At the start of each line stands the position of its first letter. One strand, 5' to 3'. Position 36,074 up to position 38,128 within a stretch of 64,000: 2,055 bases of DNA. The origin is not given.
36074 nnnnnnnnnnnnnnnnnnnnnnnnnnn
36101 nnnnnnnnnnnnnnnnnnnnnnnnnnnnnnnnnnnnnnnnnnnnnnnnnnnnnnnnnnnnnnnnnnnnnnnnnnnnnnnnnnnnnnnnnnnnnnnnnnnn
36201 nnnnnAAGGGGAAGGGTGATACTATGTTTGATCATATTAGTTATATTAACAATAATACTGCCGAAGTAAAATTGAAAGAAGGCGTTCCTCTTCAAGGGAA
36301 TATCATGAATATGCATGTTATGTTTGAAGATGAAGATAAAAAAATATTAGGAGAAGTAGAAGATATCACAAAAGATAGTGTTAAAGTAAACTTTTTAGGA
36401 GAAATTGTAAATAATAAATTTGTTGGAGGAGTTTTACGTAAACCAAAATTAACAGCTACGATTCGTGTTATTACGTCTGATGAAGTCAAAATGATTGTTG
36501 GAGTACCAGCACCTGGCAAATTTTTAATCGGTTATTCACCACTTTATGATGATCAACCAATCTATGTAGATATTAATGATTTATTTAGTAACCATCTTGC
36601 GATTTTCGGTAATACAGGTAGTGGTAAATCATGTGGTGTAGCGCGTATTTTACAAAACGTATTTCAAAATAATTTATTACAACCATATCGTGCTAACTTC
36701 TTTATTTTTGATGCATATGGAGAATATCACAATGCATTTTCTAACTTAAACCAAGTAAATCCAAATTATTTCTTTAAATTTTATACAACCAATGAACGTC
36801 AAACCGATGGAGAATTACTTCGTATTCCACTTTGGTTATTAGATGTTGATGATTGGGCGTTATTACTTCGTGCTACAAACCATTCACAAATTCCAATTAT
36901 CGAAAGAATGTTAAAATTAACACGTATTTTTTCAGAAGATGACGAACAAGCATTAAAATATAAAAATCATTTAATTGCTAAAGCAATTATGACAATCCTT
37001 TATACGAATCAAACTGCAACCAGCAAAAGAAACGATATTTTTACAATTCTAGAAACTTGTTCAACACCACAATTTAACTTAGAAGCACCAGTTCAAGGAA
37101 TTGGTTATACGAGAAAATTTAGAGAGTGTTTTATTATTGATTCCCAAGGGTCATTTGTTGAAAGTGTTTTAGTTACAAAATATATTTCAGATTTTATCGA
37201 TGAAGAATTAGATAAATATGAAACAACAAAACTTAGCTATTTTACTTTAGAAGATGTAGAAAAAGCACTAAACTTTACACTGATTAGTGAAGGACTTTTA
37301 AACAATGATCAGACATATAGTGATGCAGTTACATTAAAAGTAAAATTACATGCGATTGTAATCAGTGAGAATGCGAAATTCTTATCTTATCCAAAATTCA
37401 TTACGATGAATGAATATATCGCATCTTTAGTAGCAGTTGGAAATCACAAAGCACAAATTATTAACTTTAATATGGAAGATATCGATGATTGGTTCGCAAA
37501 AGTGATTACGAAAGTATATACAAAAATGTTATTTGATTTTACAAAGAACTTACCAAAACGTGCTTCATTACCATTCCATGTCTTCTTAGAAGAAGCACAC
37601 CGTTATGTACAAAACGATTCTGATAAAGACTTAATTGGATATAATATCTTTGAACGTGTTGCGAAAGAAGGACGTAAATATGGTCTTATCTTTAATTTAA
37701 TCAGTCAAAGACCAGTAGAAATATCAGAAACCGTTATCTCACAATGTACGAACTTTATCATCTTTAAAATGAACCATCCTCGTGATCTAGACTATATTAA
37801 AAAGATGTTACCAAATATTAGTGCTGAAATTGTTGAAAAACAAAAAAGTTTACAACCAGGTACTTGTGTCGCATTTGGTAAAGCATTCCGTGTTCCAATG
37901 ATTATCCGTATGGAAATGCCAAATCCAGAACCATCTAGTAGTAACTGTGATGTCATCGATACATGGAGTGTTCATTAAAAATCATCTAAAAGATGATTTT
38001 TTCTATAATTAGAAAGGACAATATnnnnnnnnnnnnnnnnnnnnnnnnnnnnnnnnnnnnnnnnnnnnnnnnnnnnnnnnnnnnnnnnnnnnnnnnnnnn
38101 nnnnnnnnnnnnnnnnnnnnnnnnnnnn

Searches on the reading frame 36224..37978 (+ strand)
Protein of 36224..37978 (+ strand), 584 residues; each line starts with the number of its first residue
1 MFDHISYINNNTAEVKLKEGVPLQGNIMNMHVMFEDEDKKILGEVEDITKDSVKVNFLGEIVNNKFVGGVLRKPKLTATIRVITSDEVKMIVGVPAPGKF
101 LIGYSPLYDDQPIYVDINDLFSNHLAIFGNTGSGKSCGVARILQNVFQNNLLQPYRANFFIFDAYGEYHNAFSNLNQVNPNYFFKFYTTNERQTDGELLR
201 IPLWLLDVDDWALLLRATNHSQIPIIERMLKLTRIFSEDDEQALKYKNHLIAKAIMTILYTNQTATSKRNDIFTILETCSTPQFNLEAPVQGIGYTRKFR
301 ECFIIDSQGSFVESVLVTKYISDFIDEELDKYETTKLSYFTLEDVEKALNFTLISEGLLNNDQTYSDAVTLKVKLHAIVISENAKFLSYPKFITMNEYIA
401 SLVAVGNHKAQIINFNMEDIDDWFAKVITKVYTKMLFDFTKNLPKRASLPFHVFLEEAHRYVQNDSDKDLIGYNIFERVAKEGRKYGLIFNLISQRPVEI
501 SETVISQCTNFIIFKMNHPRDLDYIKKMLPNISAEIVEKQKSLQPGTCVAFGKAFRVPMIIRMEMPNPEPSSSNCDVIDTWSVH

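Call 3: search_protein_families(library=pfam, proteins=[window:36224-37978:+], max_evalue=0.01)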
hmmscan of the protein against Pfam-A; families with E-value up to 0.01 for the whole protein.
window:36224-37978:+ (584 aa): 3 families
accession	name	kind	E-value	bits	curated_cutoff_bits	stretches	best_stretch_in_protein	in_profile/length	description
PF01935.23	DUF87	-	1.2e-22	81.6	23.2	1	108-259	9-145/220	Helicase HerA, central domain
PF01580.24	FtsK_SpoIIIE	-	0.0002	21.3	24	1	109-163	27-78/221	FtsK/SpoIIIE family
PF10412.15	TrwB_AAD_bind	-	0.004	16.5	20.5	0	122-174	15-61/387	Type IV secretion-system coupling protein DNA-binding domain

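Call 4: search_protein_families(library=padloc, proteins=[window:36224-37978:+], max_evalue=0.01)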
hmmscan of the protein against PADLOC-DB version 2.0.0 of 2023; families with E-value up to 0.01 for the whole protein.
window:36224-37978:+ (584 aa): 15 families
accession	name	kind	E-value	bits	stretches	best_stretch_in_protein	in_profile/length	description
PDLC04102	HerA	-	3.4e-112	373.9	1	52-581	89-637/654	-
PDLC04105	HerA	-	3.3e-68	228.7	2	392-582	360-554/576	-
PDLC04098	HerA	-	5.3e-63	211.6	1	62-582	113-667/686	-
PDLC04106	HerA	-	3.8e-61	205.4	2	426-582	485-647/667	-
PDLC04097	HerA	-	2.5e-54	183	1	50-582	88-612/618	-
PDLC02185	HerA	-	1.4e-49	167.4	2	431-582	431-580/585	-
PDLC02188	HerA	-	3.5e-49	166.1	2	446-582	424-561/578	-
PDLC04100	HerA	-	9.1e-48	161.3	2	447-582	437-573/580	-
PDLC04103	HerA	-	6.8e-41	138.3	2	391-582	381-575/579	-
PDLC04104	HerA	-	1e-32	111.3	1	391-582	161-355/379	-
PDLC04140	mad8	-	3.8e-16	57.5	1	112-566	19-302/314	mads_8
PDLC04101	HerA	-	5.6e-13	46.4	1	66-215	107-252/400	-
PDLC01055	HerA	-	3.1e-12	44.1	2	63-174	98-205/532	Type III coevolved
PDLC04107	HerA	-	6.8e-10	36.5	1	109-212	156-254/306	-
PDLC04099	HerA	-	5.9e-09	33.5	1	102-170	149-212/214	-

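Call 5: search_protein_families(library=ncbifam, proteins=[window:36224-37978:+], max_evalue=0.01)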
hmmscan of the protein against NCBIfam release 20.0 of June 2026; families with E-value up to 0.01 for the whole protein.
window:36224-37978:+ (584 aa): 7 families
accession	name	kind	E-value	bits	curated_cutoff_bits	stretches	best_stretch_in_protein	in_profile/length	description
NF042944.1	HerA_antiphage_2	equivalog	3e-48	164.9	850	1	57-582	69-561/576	anti-phage-associated helicase HerA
NF042943.1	HerA_antiphage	equivalog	2.2e-46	158.6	800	2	447-581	431-566/566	anti-phage-associated helicase HerA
NF040937.1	HerA_Thermprot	equivalog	5.7e-33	114.1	800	2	415-582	312-480/487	DNA double-strand break repair helicase HerA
NF040819.1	helicase_HerA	equivalog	1.4e-27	96.4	970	2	430-563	384-514/561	DNA double-strand break repair helicase HerA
NF053655.1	CedD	equivalog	2.3e-14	53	600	2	116-191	216-284/527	DNA-translocating ATPase CedD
NF033849.1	ser_rich_anae_1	subfamily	2.7e-12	44.9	650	1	425-525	994-1099/1163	serine-rich protein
TIGR03925.1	T7SS_EccC_b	equivalog_domain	0.0012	17.3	346.55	1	109-172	350-409/564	type VII secretion protein EccCb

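Call 6: find_homologous_proteins(query=window:36224-37978:+, max_evalue=1e-10)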
Query window:36224-37978:+ (584 aa): 8000 proteins with E <= 1e-10 among 8000 candidates; the best 120 are listed.
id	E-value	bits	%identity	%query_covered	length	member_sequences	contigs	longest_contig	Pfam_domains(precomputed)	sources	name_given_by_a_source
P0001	0.0e+0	1255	93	100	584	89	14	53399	PF01935.24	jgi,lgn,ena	-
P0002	0.0e+0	1031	76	100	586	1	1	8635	PF01935.24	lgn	-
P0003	0.0e+0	1020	75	100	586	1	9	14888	PF01935.24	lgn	-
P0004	0.0e+0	1019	75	100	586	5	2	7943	PF01935.24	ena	-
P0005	0.0e+0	1015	75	100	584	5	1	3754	PF01935.24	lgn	-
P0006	0.0e+0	1013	75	100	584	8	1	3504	PF01935.24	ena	-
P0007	0.0e+0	1012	74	100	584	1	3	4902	PF01935.24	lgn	-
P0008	0.0e+0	1010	75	99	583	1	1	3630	PF01935.24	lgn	-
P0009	0.0e+0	1010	74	100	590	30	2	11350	PF01935.24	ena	-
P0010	1.7e-298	1009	74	100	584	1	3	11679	PF01935.24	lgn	-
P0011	1.9e-298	1009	74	100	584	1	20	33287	PF01935.24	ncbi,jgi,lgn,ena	-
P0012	2.4e-298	1009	74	100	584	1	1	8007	PF01935.24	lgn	-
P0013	4.4e-298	1008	74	99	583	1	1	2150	PF01935.24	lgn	-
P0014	5.9e-298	1007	74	99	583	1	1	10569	PF01935.24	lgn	-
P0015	6.0e-298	1007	74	99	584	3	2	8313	PF01935.24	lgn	-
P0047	4.6e-288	975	71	100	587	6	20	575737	PF01935.24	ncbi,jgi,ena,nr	ncbi:MAG: ATP-binding protein [Firmicutes bacterium]|nr:ATP-binding protein [Bacillota bacterium]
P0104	5.8e-286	968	70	100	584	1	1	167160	PF01935.24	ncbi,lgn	-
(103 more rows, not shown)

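Call 7: find_encoding_contigs(protein=P0047, flank=8000, max_places=3)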
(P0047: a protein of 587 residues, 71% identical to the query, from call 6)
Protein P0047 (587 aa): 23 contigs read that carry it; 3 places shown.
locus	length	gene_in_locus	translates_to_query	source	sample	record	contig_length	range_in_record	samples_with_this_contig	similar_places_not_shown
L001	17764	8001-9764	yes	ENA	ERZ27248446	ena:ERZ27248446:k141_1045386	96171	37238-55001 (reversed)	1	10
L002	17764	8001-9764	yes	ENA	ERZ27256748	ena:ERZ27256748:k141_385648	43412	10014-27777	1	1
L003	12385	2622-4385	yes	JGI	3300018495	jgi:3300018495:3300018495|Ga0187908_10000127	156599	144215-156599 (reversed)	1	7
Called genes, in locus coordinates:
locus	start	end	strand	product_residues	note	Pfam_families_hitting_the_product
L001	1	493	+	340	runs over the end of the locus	PF02547:Queuosine_synth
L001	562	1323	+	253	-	-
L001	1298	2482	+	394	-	PF01996:F420_ligase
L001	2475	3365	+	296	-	PF01745:IPT (weak), PF13238:AAA_18 (faint), PF01715:IPPT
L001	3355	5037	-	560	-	PF00753:Lactamase_B, PF12706:Lactamase_B_2 (weak), PF23023:Anti-Pycsar_Apyc1 (weak), PF22505:RNase_J_b_CASP, PF07521:RMMBL, PF17770:RNase_J_C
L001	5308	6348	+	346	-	PF07963:N_methyl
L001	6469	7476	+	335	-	PF03308:MeaB (faint), PF02881:SRP54_N, PF25199:nSTAND_NTPase5 (faint), PF00448:SRP54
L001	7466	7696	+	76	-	-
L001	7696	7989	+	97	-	PF04297:UPF0122, PF04545:Sigma70_r4 (weak)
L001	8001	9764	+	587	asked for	PF01935:DUF87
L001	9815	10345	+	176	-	PF03729:DUF308 (weak)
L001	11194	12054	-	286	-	PF01297:ZnuA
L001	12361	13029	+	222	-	PF14622:Ribonucleas_3_3, PF00636:Ribonuclease_3, PF00035:dsrm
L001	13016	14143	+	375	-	-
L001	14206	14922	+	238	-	PF20772:TACO1_YebC_N, PF01709:Transcrip_reg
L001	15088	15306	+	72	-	PF12844:HTH_19, PF01381:HTH_3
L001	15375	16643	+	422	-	PF25888:WHD_DnaB, PF07261:DnaB_2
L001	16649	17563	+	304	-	PF03969:AFG1_ATPase (weak)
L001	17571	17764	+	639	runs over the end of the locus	PF00773:RNB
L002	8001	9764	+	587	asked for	PF01935:DUF87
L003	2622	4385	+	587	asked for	PF01935:DUF87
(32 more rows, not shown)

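Call 8: find_encoding_contigs(protein=P0104, flank=8000, max_places=2)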
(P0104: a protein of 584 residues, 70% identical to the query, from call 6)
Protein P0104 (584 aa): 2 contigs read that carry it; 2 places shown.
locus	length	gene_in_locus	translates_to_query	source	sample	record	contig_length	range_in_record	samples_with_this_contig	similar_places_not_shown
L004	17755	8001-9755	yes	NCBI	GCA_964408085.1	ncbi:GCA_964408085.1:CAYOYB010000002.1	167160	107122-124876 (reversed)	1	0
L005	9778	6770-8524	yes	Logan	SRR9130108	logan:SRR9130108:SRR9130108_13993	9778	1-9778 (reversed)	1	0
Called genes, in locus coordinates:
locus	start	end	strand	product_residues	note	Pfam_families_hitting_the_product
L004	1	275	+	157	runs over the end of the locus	-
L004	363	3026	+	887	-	PF00140:Sigma70_r1_2, PF04542:Sigma70_r2, PF04539:Sigma70_r3, PF04545:Sigma70_r4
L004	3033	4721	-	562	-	PF00753:Lactamase_B, PF12706:Lactamase_B_2, PF23023:Anti-Pycsar_Apyc1 (weak), PF22505:RNase_J_b_CASP, PF07521:RMMBL, PF17770:RNase_J_C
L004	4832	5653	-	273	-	-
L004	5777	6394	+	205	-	-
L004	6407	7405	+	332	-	PF02881:SRP54_N, PF13604:AAA_30 (faint), PF00448:SRP54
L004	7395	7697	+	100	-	-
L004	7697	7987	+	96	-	PF04297:UPF0122, PF04545:Sigma70_r4 (weak)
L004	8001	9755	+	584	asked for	PF01935:DUF87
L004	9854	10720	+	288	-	-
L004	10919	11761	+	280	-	PF12784:PDDEXK_2, PF27070:HTH_Rpn_C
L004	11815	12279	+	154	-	-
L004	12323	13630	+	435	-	PF02881:SRP54_N, PF13401:AAA_22 (weak), PF00448:SRP54, PF02978:SRP_SPB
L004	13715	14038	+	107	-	-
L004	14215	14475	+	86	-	PF04014:MazE_antitoxin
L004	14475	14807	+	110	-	PF02452:PemK_toxin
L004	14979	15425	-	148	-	PF01047:MarR (faint), PF08279:HTH_11 (faint), PF12844:HTH_19, PF13443:HTH_26 (weak), PF13560:HTH_31, PF01381:HTH_3, PF12844:HTH_19, PF01381:HTH_3, +9 more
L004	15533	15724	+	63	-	-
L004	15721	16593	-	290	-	PF00849:PseudoU_synth_2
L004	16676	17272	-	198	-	PF02557:VanY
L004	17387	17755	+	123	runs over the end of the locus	-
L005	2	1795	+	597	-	?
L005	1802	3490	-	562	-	PF00753:Lactamase_B, PF12706:Lactamase_B_2, PF23023:Anti-Pycsar_Apyc1 (weak), PF22505:RNase_J_b_CASP, PF07521:RMMBL, PF17770:RNase_J_C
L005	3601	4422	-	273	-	-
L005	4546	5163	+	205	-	-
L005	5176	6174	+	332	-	PF02881:SRP54_N, PF13604:AAA_30 (faint), PF00448:SRP54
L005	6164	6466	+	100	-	-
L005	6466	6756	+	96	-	PF04297:UPF0122, PF04545:Sigma70_r4 (weak)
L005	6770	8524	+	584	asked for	PF01935:DUF87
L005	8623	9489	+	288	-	-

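Call 10: find_related_loci(query=window:36224-37978:+, collection=genome_contigs, flank=10000)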
Query window:36224-37978:+ (584 aa) in genome_contigs; peptide patterns used: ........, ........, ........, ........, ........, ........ (x = any residue, [..] = any of these).
135 stretches matched a pattern; 36 encode a relative of the query (tblastn E <= 1e-3); 35 distinct loci.
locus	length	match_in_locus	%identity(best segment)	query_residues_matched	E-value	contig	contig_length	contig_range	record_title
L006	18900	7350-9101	98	1-584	0e+0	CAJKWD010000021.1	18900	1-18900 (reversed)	MAG TPA_asm: uncultured Acholeplasmataceae bacterium isolate ERR321581-bin.27 genome assembly, contig: NODE_1720_length_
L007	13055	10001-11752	96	1-584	0e+0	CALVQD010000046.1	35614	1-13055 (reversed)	MAG: uncultured Bacilli bacterium isolate E15__bin277 genome assembly, contig: E15__k127_2246381, whole genome shotgun s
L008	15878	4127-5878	94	1-584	0e+0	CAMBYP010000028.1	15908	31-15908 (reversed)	MAG: uncultured Tenericutes bacterium isolate SRR17382100_bin.60_metaWRAP_v1.3_MAG genome assembly, contig: ERZ10544632.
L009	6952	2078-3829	94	1-584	0e+0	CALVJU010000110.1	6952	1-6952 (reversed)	MAG: uncultured Bacilli bacterium isolate E11__bin86 genome assembly, contig: E11__k127_3056301, whole genome shotgun se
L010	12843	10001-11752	99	1-584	0e+0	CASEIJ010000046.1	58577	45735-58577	uncultured Mycoplasmatota bacterium isolate SI.T10.metabat-bins.87 genome assembly, contig: SI.T10.metabat-bins.87.fa_k1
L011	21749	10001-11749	75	1-582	0e+0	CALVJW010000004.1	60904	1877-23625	MAG: uncultured Bacilli bacterium isolate BRZ_QR__bin31 genome assembly, contig: BRZ_QR__NODE_326_length_60904_cov_6.304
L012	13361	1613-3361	75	1-582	0e+0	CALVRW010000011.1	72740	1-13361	MAG: uncultured Bacilli bacterium isolate E17__bin332 genome assembly, contig: E17__k127_9689077, whole genome shotgun s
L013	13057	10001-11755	74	1-584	0e+0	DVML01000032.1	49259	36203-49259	MAG TPA_asm: Candidatus Fimihabitans intestinipullorum isolate CHK197-8231 CHK197__C254408_L49259_ERR3414592, whole geno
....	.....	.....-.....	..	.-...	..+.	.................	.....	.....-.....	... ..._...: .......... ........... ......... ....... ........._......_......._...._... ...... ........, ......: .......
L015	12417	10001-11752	72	1-583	0e+0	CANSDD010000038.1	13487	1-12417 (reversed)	MAG TPA_asm: uncultured Tenericutes bacterium isolate SRR15510215_bin.47_metawrap_v1.3_MAG genome assembly, contig: NODE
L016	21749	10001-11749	70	1-582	0e+0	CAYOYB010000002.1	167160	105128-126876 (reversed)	MAG TPA_asm: uncultured Muribaculaceae bacterium isolate SRP199465_co1_408 genome assembly, contig: NODE_69_length_16716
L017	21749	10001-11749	70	1-582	0e+0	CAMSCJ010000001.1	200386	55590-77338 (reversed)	MAG TPA_asm: uncultured Tenericutes bacterium isolate ERR9465718_bin.35_metawrap_v1.3_MAG genome assembly, contig: NODE.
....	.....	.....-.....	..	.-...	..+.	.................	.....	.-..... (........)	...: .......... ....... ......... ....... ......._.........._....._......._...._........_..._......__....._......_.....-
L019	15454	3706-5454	70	1-582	0e+0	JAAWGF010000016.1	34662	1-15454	MAG: Bacilli bacterium isolate ABMPRH_31_1_2 SL341417_scaffold_3398, whole genome shotgun sequence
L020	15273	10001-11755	70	1-584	0e+0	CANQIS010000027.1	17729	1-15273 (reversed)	MAG: uncultured Bacilli bacterium isolate Lapin-027__bin63 genome assembly, contig: Lapin-027__NODE_2897_length_17729_co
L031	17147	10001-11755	66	1-583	0e+0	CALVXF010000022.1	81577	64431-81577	MAG: uncultured Bacilli bacterium isolate E20__bin237 genome assembly, contig: E20__k127_3433503, whole genome shotgun s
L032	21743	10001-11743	63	1-581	0e+0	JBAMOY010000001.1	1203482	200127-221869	MAG: Bacilli bacterium isolate contig_25558.circular contig_25558, whole genome shotgun sequence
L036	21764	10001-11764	46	1-581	2e-176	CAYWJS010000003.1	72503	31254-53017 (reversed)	MAG TPA_asm: uncultured Erysipelotrichia bacterium isolate SRP192927_co8_19 genome assembly, contig: NODE_221_length_725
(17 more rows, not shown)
